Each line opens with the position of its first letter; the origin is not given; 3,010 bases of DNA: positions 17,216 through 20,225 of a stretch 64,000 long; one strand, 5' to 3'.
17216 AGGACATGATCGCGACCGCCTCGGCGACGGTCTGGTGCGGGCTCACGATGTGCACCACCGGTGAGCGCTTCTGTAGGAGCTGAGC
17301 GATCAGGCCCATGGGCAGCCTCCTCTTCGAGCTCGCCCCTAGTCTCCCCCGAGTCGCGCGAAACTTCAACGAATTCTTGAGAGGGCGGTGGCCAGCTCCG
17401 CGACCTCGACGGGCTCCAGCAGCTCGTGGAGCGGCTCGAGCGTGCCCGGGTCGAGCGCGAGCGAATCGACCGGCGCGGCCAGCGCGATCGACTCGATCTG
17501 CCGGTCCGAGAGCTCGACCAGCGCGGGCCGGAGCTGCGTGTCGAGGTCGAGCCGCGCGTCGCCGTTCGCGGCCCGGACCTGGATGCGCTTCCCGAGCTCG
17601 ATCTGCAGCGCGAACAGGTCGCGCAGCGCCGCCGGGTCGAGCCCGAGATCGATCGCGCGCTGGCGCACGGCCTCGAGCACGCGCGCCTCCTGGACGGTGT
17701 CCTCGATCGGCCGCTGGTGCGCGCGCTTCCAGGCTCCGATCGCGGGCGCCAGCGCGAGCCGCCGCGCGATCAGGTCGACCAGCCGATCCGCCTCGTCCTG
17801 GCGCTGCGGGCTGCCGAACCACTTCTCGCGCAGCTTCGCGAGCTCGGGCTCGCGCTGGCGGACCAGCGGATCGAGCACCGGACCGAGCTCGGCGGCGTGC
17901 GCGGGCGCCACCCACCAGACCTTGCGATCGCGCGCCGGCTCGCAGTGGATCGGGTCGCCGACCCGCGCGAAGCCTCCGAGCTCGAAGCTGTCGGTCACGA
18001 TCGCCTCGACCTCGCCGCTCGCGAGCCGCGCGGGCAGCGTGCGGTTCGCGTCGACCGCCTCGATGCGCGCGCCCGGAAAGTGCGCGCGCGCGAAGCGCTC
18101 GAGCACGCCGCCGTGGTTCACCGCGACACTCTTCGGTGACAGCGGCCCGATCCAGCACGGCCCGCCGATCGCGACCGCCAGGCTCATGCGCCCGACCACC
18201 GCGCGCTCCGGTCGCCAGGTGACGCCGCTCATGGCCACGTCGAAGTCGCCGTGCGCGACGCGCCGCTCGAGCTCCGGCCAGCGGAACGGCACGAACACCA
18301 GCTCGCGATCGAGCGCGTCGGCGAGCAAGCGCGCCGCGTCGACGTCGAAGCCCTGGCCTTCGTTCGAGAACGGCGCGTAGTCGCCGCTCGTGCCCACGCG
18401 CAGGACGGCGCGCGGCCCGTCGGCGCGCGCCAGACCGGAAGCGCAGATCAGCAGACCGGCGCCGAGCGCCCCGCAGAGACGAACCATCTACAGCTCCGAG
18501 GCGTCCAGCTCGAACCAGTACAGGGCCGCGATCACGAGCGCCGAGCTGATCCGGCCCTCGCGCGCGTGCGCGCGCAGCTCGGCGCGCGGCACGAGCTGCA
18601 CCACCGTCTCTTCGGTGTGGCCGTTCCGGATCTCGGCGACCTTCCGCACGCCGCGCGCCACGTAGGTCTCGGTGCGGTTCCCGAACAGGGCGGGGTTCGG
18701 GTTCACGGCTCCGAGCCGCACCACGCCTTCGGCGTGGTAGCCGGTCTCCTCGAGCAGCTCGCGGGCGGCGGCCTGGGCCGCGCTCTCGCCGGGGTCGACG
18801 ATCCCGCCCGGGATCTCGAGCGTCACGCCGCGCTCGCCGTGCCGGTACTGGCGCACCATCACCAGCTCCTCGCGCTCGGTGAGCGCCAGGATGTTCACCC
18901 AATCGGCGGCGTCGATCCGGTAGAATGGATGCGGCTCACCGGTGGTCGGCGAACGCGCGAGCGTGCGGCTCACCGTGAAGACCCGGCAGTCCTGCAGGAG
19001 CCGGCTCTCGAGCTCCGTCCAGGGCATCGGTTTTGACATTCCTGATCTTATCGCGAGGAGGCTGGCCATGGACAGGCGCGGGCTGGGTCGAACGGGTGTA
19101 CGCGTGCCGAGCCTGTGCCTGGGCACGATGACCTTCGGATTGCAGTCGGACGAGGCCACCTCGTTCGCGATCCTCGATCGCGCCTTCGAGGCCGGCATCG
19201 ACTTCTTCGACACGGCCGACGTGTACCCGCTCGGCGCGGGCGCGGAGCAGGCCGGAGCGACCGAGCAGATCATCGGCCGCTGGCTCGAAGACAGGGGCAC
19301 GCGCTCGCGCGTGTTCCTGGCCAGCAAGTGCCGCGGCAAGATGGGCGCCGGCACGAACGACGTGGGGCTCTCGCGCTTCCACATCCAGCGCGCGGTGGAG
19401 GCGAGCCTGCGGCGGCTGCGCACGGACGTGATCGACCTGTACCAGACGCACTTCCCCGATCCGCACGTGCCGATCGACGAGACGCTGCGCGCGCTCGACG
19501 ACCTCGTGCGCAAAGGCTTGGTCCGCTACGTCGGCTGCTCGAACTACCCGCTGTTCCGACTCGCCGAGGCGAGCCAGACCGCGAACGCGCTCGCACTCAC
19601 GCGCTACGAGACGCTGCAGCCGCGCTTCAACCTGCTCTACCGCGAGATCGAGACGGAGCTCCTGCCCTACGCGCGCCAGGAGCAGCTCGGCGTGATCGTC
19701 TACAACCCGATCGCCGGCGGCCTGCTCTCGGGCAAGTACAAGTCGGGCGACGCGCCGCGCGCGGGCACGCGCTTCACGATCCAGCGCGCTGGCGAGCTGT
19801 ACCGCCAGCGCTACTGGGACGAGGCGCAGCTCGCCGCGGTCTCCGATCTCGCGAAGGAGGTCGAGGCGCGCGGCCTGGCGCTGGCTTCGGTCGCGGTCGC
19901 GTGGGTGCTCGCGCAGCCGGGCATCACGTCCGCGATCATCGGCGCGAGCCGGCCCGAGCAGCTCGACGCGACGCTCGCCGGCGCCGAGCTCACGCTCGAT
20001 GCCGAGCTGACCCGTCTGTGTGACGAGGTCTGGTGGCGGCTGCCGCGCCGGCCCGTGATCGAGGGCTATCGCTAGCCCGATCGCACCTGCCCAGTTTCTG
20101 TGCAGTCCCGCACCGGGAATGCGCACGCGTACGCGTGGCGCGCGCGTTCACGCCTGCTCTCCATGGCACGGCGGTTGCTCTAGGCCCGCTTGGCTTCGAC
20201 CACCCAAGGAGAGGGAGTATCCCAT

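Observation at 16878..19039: Periplasmic PheC-like binding-protein–chorismate mutase fusion inside a NUDIX / fusion / CBS / nadE gene run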

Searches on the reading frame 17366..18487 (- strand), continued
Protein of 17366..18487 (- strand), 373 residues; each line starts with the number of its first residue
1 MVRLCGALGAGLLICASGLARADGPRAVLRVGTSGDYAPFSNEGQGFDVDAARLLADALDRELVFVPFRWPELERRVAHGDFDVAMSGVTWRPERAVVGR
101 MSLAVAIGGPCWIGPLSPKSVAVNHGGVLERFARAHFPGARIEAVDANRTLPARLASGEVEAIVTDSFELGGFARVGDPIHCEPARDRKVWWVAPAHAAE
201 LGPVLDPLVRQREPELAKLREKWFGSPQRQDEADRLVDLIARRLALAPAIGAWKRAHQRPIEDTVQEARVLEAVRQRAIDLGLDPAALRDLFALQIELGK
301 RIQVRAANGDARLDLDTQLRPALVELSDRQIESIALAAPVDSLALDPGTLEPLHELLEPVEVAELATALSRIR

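Call 75: find_encoding_contigs(protein=P0284, flank=5000, max_places=1)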
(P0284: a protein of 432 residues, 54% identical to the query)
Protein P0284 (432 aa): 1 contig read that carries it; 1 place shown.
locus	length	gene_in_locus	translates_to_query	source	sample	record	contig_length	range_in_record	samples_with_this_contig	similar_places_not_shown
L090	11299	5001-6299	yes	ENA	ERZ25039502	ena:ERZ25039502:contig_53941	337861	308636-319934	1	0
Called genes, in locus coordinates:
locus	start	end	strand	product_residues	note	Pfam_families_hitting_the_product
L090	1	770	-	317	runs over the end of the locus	PF00248:Aldo_ket_red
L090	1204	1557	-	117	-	-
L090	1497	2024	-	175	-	-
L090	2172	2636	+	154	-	PF01575:MaoC_dehydratas, PF13452:FAS1_DH_region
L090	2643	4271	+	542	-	PF00795:CN_hydrolase, PF02540:NAD_synthase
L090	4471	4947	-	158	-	PF00313:CSD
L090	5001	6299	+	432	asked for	PF00497:SBP_bac_3, PF01817:CM_2 (weak)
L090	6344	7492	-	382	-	PF02515:CoA_transf_3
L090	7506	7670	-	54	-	-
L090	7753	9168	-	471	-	PF19279:YegS_C, PF10343:Q_salvage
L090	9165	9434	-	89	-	PF00781:DAGK_cat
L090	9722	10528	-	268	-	PF16901:DAO_C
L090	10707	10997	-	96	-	-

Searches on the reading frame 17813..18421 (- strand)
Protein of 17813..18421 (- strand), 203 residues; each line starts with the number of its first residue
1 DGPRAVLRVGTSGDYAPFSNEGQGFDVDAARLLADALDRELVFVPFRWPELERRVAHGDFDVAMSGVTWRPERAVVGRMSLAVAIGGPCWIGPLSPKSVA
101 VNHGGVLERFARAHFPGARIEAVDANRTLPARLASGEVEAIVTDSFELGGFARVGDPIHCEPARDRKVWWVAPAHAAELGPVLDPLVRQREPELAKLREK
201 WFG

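Call 64: search_solved_structures(query=window:17813-18421:-, max_evalue=0.001, show_alignments=5)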
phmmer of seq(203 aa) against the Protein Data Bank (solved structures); distinct sequences matched with E-value up to 0.001: 17.
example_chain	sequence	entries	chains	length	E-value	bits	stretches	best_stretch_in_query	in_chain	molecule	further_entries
5jos_A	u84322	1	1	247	3.7e-21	78.8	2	4-74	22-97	Cyclohexadienyl dehydratase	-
3kbr_A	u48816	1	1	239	1.8e-19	73.4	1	5-76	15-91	Cyclohexadienyl dehydratase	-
5hpq_A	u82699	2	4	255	2.1e-19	73.1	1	5-76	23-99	Cyclohexadienyl dehydratase | Arogenate dehydratase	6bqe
6wup_A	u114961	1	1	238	2.5e-19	72.9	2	4-75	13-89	Ancestral cyclohexadienyl dehydratase, AncCDT-5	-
8cq4_A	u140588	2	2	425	5.2e-18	68.6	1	4-84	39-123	Bifunctional cyclohexadienyl dehydratase/chorismate mutase from Janthinobacterium sp. HH01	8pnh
8cq6_A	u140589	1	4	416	2.5e-16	63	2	4-80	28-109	chorismate mutase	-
5tuj_C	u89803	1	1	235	4.1e-15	59.1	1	4-74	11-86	Ancestral protein CDT-Anc1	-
5t0w_A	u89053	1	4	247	4.9e-15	58.8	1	4-74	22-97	AncCDT-1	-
8cq3_A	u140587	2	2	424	1.6e-12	50.6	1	6-148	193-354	chorismate mutase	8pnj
9e2b_A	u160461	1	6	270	9.1e-08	35.1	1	4-91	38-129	ABC-type transporter, periplasmic subunit family 3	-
5kkw_A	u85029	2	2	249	5e-07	32.7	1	6-77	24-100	Cyclohexadienyl dehydratase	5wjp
4zv1_A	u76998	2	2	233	4.8e-06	29.5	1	4-146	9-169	AncQR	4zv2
3k4u_A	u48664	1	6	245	6.1e-06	29.1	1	4-75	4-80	BINDING COMPONENT OF ABC TRANSPORTER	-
4i62_A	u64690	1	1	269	5.2e-05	26.1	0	19-153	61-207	Amino acid ABC transporter, periplasmic amino acid-binding protein, putative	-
7a99_A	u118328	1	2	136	9.8e-05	25.2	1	4-77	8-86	Amino acid ABC transporter, periplasmic amino acid-binding protein,Amino acid ABC transpor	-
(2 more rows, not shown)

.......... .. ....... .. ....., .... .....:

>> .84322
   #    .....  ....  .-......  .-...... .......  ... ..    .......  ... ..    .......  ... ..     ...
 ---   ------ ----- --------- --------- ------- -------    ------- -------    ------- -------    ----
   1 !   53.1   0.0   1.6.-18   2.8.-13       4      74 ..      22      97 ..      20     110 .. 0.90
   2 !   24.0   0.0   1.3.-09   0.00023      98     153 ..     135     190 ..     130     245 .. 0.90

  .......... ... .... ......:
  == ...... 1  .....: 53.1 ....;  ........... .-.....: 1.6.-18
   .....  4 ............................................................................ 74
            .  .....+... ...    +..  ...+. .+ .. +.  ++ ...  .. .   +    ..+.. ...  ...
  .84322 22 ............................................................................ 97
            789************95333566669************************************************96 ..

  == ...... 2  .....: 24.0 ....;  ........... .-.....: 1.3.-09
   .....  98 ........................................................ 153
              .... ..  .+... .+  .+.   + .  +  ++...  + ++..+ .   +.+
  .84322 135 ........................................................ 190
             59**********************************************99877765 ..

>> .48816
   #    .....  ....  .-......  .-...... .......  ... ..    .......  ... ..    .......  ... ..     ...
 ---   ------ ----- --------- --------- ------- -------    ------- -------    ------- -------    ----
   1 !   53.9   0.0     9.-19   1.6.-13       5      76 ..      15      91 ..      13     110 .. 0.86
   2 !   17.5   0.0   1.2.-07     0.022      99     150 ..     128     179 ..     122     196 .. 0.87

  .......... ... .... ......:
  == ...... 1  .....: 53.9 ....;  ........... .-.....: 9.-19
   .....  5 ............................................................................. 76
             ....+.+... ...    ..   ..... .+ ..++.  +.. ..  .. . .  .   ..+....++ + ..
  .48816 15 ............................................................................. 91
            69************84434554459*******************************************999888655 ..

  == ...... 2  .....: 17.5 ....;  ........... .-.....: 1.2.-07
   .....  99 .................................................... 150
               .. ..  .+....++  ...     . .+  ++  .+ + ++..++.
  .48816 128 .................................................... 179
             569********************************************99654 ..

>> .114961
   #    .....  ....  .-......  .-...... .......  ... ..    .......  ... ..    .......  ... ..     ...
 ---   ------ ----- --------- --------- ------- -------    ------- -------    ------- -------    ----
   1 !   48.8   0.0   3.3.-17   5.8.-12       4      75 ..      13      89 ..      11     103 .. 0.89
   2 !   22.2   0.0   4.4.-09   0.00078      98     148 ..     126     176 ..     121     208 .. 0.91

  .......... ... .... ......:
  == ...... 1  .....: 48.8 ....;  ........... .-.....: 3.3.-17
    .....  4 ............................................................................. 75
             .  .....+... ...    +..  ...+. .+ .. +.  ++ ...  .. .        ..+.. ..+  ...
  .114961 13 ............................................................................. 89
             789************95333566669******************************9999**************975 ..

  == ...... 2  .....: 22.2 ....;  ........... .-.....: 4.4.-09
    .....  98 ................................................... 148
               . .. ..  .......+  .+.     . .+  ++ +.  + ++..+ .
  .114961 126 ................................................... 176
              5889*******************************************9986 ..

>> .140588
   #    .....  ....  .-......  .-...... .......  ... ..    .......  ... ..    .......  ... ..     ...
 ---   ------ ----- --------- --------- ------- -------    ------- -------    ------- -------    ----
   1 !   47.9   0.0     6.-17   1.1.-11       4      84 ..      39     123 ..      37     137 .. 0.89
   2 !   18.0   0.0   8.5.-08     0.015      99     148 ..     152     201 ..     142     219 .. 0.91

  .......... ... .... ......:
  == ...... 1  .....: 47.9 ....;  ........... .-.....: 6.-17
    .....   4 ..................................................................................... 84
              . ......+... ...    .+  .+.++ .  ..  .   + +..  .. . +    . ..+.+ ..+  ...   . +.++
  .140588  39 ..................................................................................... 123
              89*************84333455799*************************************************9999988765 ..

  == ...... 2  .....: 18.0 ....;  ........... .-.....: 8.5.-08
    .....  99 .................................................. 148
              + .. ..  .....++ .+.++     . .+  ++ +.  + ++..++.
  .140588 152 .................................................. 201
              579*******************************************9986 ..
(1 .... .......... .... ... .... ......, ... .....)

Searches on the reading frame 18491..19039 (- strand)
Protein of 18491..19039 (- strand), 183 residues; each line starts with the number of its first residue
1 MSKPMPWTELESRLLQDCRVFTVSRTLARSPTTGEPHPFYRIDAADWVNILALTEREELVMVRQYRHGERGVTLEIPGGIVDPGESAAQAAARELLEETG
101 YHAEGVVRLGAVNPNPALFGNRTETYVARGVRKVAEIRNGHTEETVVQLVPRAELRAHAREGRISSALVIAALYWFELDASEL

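Call 3: search_protein_families(library=pfam, proteins=[window:18491-19039:-], max_evalue=0.01)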
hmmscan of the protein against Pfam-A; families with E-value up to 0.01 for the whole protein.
seq(183 aa): 1 family
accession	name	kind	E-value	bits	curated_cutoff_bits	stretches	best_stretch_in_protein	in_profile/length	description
PF00293.34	NUDIX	-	3e-16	60.1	21.1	1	48-159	6-120/134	NUDIX domain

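Call 69: search_protein_families(library=ncbifam, proteins=[window:18491-19039:-], max_evalue=0.00001)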
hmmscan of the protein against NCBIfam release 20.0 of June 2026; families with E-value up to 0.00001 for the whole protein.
window:18491-19039:- (183 aa): 7 families
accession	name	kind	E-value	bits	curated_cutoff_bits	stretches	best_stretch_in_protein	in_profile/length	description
NF008736.0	PRK11762.1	equivalog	3.4e-16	59.3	169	1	46-175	48-176/186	ADP compounds hydrolase NudE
TIGR02705.1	nudix_YtkD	equivalog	3.4e-08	33.2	154.4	1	66-108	41-81/156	RNA deprotection pyrophosphohydrolase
TIGR00586.1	mutt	equivalog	5.7e-07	29.6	97.9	1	54-103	14-63/129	8-oxo-dGTP diphosphatase MutT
TIGR00052.1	TIGR00052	subfamily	7.2e-07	29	79.55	1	54-177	54-187/188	nudix-type nucleoside diphosphatase, YffH/AdpP family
NF006530.0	PRK08999.1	equivalog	9.3e-07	28.2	245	1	54-105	15-66/315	Nudix family hydrolase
NF008003.0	PRK10729.1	equivalog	3.9e-06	26.3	248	1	55-182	68-203/210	ADP-ribose diphosphatase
NF052459.1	OxoGTPPhMutT1Mycb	equivalog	8.4e-06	25.1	475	1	74-113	31-70/292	8-oxo-(d)GTP phosphatase MutT1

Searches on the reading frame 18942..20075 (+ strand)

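Call 3: search_protein_families(library=pfam, proteins=[window:18942-20075:+], max_evalue=0.01)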
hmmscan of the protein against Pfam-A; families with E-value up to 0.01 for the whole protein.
window:18942-20075:+ (377 aa): 3 families
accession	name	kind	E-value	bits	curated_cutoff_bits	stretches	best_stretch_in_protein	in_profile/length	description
PF00248.27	Aldo_ket_red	-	1.8e-70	237.8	24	1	58-363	2-289/291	Aldo/keto reductase family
PF15221.11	LEP503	-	0.0052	17.2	27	0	45-69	17-41/61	Lens epithelial cell protein LEP503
PF20123.4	DUF6513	-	0.0085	16.8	23.9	0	105-143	41-79/86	Family of unknown function (DUF6513)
